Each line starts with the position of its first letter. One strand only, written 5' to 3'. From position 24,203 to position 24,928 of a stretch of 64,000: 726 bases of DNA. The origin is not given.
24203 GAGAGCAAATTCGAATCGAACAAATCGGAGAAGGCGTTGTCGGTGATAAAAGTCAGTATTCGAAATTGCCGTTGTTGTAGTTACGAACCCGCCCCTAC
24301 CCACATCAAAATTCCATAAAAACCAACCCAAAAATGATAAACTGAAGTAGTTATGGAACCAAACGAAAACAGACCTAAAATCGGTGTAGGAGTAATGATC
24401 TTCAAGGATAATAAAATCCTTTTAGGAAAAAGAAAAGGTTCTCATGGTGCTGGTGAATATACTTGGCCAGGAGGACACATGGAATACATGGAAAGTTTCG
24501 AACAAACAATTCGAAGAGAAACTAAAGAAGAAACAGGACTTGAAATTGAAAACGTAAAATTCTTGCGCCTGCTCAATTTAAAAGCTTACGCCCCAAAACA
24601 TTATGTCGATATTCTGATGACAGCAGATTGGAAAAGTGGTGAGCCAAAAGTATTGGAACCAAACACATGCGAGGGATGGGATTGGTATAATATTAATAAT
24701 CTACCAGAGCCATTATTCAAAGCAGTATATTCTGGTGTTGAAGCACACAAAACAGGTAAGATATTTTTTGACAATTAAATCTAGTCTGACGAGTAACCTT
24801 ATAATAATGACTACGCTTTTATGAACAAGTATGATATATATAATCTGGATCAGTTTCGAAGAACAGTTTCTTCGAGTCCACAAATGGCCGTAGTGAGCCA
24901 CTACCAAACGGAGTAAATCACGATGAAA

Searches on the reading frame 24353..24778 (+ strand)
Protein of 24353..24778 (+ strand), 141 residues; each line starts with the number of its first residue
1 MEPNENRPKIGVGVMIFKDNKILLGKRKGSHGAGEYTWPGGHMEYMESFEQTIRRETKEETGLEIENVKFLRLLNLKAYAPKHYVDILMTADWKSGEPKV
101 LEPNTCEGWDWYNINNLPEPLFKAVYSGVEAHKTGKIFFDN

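Call 77: search_protein_families(library=pfam, max_evalue=0.01, proteins=[window:24353-24778:+])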
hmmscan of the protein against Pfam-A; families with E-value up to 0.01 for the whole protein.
window:24353-24778:+ (141 aa): 2 families
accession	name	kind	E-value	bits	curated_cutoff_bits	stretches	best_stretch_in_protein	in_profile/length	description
PF00293.34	NUDIX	-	3.4e-20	72.8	21.1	1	9-120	3-122/134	NUDIX domain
PF14815.12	NUDIX_4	-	0.0014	18.9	35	1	13-69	3-55/113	NUDIX domain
